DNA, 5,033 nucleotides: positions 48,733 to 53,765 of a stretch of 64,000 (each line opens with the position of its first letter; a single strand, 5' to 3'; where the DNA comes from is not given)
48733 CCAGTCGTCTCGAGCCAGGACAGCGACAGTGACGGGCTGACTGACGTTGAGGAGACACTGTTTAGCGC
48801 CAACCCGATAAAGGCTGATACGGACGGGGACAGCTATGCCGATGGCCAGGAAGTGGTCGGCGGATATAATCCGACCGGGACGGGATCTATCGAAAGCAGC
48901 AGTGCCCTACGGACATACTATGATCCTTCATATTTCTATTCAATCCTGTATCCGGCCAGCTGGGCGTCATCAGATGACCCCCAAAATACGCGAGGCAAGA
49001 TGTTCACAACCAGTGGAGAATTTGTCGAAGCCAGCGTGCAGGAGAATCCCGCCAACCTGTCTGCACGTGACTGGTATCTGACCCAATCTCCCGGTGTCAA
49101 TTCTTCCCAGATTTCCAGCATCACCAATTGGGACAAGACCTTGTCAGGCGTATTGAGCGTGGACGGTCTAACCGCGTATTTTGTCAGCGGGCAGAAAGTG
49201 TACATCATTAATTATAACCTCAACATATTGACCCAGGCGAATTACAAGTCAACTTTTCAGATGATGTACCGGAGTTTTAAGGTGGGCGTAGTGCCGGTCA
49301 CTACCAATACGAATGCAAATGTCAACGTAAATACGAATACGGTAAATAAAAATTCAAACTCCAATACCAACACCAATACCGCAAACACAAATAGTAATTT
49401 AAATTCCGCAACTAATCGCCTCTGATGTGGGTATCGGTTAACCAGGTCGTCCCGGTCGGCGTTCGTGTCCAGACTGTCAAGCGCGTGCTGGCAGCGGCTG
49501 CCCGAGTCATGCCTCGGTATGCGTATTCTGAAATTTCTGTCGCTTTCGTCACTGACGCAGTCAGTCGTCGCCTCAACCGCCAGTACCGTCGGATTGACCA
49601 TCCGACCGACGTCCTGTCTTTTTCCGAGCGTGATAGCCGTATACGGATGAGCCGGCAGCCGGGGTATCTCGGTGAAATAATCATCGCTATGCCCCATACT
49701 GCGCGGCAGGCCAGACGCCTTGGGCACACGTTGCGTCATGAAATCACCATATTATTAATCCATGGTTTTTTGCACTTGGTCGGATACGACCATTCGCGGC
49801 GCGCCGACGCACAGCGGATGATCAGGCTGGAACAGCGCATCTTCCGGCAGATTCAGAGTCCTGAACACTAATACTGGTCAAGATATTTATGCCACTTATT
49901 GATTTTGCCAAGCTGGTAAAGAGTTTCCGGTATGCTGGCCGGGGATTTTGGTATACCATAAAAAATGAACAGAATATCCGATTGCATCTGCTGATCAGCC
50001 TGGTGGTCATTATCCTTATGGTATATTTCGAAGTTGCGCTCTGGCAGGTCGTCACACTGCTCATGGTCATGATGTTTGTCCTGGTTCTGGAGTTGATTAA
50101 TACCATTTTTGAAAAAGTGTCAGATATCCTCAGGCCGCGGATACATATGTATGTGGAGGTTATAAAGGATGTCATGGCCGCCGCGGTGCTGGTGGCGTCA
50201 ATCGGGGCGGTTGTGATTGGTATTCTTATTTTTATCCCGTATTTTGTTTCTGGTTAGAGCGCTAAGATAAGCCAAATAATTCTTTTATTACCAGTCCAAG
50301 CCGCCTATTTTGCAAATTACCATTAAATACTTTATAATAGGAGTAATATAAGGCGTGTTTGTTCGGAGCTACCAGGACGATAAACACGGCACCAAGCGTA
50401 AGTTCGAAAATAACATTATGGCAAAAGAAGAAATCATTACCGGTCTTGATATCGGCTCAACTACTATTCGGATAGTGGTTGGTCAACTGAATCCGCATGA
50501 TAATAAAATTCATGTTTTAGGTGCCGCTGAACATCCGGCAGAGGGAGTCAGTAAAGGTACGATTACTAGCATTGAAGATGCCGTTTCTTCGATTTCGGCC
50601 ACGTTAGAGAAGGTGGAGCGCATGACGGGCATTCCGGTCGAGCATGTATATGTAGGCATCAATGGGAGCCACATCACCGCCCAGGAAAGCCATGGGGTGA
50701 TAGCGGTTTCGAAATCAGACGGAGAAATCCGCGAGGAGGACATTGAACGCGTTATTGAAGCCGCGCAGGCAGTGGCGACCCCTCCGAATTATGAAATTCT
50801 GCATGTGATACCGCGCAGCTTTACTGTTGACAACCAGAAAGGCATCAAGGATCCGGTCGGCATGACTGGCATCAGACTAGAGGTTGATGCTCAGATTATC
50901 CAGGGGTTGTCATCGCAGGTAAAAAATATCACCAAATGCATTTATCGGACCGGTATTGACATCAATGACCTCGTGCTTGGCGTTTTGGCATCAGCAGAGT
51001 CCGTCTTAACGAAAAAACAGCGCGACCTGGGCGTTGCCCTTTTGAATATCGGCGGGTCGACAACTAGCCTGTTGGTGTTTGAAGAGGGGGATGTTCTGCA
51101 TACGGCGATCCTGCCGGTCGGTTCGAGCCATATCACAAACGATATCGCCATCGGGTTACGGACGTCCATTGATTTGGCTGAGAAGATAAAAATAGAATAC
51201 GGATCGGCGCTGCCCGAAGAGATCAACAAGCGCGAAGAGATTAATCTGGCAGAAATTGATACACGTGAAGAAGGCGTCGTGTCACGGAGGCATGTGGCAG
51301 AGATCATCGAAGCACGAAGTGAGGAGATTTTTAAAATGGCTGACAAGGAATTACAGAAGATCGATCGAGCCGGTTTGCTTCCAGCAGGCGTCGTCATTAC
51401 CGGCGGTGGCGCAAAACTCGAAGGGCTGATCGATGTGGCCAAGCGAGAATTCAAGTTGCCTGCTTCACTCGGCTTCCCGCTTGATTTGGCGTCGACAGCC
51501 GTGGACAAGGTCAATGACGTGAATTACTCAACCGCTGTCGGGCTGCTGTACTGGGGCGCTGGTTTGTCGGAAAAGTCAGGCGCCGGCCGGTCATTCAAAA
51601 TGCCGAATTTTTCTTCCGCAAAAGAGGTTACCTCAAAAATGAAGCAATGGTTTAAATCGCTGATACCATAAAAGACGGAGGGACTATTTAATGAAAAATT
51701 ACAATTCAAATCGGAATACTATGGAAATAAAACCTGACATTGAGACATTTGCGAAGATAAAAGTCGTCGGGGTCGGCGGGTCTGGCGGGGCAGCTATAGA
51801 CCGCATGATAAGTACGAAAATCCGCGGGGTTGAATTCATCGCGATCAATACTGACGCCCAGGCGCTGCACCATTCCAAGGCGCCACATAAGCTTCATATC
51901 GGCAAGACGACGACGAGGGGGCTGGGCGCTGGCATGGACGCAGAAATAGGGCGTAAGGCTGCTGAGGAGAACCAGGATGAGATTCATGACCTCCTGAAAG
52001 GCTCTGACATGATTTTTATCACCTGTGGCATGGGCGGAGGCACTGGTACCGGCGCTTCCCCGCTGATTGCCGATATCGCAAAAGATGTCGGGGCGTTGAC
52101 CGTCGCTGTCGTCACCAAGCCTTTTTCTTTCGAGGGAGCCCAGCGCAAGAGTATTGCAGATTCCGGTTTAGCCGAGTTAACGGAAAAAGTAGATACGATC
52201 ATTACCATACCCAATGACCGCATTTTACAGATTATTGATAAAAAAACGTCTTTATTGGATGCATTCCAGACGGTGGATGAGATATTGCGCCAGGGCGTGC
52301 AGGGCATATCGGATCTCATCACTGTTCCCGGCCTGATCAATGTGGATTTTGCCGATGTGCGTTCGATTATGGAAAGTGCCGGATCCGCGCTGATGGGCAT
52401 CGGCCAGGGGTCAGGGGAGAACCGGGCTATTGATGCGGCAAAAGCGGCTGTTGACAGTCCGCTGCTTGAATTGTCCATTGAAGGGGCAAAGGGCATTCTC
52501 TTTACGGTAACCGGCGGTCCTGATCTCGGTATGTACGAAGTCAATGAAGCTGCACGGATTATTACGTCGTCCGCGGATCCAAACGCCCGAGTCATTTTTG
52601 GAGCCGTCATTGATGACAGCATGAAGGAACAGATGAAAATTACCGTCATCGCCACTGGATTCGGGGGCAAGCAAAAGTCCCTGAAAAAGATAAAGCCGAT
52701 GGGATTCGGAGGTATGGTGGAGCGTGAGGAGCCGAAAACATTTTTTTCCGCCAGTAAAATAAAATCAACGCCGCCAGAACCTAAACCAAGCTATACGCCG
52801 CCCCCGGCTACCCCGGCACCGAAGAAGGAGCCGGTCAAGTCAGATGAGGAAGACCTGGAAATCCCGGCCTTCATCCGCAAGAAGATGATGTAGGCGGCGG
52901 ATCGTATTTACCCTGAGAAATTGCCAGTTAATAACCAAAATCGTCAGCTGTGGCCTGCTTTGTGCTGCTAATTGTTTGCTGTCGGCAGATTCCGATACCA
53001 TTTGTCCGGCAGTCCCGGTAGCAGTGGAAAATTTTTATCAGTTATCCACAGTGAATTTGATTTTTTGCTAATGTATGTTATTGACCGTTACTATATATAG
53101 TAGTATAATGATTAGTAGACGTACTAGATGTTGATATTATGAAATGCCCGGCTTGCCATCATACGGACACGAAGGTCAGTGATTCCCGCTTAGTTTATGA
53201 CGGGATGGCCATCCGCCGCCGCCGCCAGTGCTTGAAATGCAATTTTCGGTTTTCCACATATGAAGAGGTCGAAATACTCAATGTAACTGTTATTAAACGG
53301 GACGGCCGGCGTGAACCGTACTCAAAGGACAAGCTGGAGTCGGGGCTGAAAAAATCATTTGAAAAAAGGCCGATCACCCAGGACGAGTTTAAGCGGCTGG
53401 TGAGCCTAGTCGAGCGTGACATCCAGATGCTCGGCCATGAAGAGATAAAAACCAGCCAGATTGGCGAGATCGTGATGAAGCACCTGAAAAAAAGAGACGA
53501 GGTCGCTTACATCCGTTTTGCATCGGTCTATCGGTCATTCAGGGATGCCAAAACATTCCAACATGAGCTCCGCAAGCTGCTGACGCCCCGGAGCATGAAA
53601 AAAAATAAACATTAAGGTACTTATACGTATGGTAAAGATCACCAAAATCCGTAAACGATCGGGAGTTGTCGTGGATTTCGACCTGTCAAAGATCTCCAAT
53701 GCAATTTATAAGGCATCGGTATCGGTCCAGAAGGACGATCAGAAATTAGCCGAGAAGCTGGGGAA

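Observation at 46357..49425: Accessory surface-protein trio downstream of the giant gene: one Ig-like secreted protein and two paralogous TSP3-repeat, Asn-rich membrane proteins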

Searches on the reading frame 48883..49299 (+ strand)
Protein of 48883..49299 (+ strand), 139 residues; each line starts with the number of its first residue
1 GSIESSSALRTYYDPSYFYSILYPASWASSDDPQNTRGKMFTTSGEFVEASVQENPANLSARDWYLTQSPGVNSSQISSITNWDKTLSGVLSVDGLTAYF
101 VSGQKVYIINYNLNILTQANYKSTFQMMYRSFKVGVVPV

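Call 7: search_protein_families(library=pfam, proteins=[window:48883-49299:+], max_evalue=1)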
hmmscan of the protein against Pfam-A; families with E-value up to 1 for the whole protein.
seq(139 aa): 1 family
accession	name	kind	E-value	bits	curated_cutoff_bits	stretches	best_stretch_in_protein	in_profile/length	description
PF01789.22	PsbP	-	0.0042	17.6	23.5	1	8-32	2-26/155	PsbP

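Call 27: search_protein_representatives(alignment_id=A1)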
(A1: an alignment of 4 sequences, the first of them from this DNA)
Query: 4 sequences, 135 profile positions. Proteins with E-value up to 0.001 (for the whole library): 1525; up to 1e-10: 900; up to 1e-30: 17. The best 150 are listed.
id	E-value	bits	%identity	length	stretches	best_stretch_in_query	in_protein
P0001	5.9e-59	214.0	-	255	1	1-135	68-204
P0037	2.7e-49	182.7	-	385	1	1-134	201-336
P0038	5.3e-39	149.4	-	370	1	3-133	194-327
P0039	2.9e-37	143.8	-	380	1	1-132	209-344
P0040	7.5e-37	142.4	-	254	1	1-135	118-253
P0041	1.3e-34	135.1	-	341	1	3-134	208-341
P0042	4.1e-34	133.6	-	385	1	3-131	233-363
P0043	2.8e-33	130.9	-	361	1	2-133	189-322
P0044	3.1e-33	130.7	-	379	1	1-134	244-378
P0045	6.9e-33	129.6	-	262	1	3-133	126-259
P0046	8.8e-33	129.3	-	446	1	2-135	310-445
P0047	2.4e-32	127.8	-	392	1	3-133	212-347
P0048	5.6e-32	126.7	-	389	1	2-132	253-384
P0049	1.1e-31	125.7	-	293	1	2-133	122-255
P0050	1.3e-31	125.4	-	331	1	2-134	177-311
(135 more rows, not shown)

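Call 28: predict_structure(alignment_id=A1)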
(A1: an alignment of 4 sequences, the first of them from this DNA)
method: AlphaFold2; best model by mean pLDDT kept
length: 139 residues; sequences in the alignment: 4
mean_pLDDT: 83.4   pTM: 0.79
mean pLDDT of the five models: 83.4, 83.0, 82.5, 81.2, 37.1
residues with pLDDT >= 90: 52; 70-90: 64; 50-70: 20; < 50: 3
segments of 3 or more residues with pLDDT < 50: none
pLDDT, mean of each block of 10 residues (from residue 1): 65 88 89 70 86 91 92 89 90 92 92 67 85 70
secondary structure, 60 per line:
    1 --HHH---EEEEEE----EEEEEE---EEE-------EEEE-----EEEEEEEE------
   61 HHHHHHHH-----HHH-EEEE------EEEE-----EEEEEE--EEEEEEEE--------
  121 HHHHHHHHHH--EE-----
elements in order: E9-14 E19-24 E28-30 E38-41 E47-54 H61-68 E78-81 E88-91 E97-102 E105-112 H121-130

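Call 32: fold_search(model_id=the predicted structure, library=pdb)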
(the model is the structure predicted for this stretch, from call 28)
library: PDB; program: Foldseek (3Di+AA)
matches with E <= 10: 914; with E <= 0.001: 19
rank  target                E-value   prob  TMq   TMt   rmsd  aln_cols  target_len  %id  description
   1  2xb3                  2.0e-06  1.00  0.64  0.59   6.3       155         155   17  The Structure of Cyanobacterial PsbP (released 2010-08-25)
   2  2lnj_MODEL_1_A        2.6e-06  1.00  0.59  0.50   7.1       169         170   18  Solution Structure of Cyanobacterial PsbP (CyanoP) from Synechocystis sp. PCC 6803 (released 2012-06-06)
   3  9gnw_P                6.9e-06  1.00  0.61  0.48   7.7       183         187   12  Universal PSII assembly intermediate (released 2025-09-17)
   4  9i4t_P                1.0e-05  1.00  0.59  0.49   7.2       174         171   14  Photosystem II from Arabidopsis thaliana (released 2026-03-25)
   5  1v2b_A                1.1e-05  1.00  0.59  0.56   5.1       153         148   12  Crystal Structure of PsbP Protein in the Oxygen-Evolving Complex of Photosystem II from Higher Plants (released 2004-05-18)
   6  7pi0_P                1.1e-05  1.00  0.60  0.47   8.0       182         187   13  Unstacked compact Dunaliella PSII (released 2022-08-17)
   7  6kac_P                1.4e-05  1.00  0.61  0.47   7.1       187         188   16  Cryo-EM structure of the C2S2-type PSII-LHCII supercomplex from Chlamydomonas reihardtii (released 2019-10-23)
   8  1v2b_B                1.5e-05  1.00  0.60  0.56   5.4       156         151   13  Crystal Structure of PsbP Protein in the Oxygen-Evolving Complex of Photosystem II from Higher Plants (released 2004-05-18)
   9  8bd3_F1               2.8e-05  1.00  0.59  0.46   7.2       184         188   15  Cryo-EM structure of the Photosystem II - LHCII supercomplex from Chlorella ohadi (released 2023-08-09)
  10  2vu4                  3.0e-05  1.00  0.62  0.59   5.1       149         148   17  Structure of PsbP protein from Spinacia oleracea at 1.98 A resolution (released 2009-07-21)
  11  5xnl_P                3.3e-05  1.00  0.62  0.48   7.1       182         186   14  Structure of stacked C2S2M2-type PSII-LHCII supercomplex from Pisum sativum (released 2017-09-20)
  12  4rti                  3.7e-05  1.00  0.61  0.50   5.9       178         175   16  The crystal structure of PsbP from Spinacia oleracea (released 2015-03-11)
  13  3jcu_P                6.4e-05  1.00  0.56  0.47   6.8       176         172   15  Cryo-EM structure of spinach PSII-LHCII supercomplex at 3.2 Angstrom resolution (released 2016-05-25)
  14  8z9d_P                6.8e-05  1.00  0.60  0.47   7.7       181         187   14  cryo-EM structure of PSII-LHCII megacomplex from spinach (released 2024-11-13)
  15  9grx_0                8.0e-05  1.00  0.65  0.59   5.6       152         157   15  NDH-PSI-LHCI supercomplex from S. oleracea (released 2025-02-12)
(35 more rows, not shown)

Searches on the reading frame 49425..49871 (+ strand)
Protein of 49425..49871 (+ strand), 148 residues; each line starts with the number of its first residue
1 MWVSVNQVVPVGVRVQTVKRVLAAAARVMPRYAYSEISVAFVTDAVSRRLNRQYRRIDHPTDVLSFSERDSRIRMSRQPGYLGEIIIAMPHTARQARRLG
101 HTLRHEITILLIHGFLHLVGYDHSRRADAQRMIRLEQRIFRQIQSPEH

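Call 3: search_protein_families(library=pfam, proteins=[window:49425-49871:+], max_evalue=1)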
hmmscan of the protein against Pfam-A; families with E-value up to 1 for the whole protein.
window:49425-49871:+ (148 aa): 2 families
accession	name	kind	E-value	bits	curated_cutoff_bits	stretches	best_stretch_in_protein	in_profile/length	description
PF02130.23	YbeY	-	2.1e-34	118.6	25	1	17-142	10-128/129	Endoribonuclease YbeY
PF25226.1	DUF7844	-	0.093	12.6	27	1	46-133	36-117/230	Domain of unknown function (DUF7844)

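Call 4: search_protein_families(library=ncbifam, proteins=[window:49425-49871:+], max_evalue=1)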
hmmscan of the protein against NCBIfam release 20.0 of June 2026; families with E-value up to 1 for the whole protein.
window:49425-49871:+ (148 aa): 2 families
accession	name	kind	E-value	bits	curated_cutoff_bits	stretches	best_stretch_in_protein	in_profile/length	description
TIGR00043.2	TIGR00043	equivalog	4e-37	127.1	45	1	15-145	11-144/146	rRNA maturation RNase YbeY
NF010570.0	PRK13963.1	equivalog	6.7e-18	64.9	274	1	32-143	147-254/261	rRNA maturation RNase YbeY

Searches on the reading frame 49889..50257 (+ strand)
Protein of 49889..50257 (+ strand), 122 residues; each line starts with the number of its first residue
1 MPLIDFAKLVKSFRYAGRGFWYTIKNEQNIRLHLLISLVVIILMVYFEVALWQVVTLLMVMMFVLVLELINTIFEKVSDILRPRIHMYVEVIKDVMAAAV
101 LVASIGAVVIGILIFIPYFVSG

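Call 3: search_protein_families(library=pfam, proteins=[window:49889-50257:+], max_evalue=1)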
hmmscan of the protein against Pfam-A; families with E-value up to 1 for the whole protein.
window:49889-50257:+ (122 aa): 2 families
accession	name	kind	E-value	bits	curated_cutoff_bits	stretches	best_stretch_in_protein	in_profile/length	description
PF01219.24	DAGK_prokar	-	1.6e-27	95.8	22.3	1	14-115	1-102/102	Prokaryotic diacylglycerol kinase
PF22339.1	YgxA-like_sub_bind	-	0.26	12.2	27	1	4-72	6-78/100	YgxA-like substrate binding domain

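Call 4: search_protein_families(library=ncbifam, proteins=[window:49889-50257:+], max_evalue=1)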
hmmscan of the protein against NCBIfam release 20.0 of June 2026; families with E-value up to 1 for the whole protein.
window:49889-50257:+ (122 aa): 0 families

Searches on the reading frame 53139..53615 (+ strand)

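Call 49: search_protein_families(library=pfam, proteins=[window:53139-53615:+], max_evalue=0.0001)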
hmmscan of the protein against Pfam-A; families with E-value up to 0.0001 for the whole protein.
window:53139-53615:+ (158 aa): 2 families
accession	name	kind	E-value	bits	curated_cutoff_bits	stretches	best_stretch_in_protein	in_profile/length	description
PF03477.21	ATP-cone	-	1.2e-24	87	25.8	1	50-136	2-87/88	ATP cone domain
PF22811.2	Zn_ribbon_NrdR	-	2.7e-20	72.5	27.2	1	1-42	1-42/42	Transcriptional repressor NrdR-like, N-terminal domain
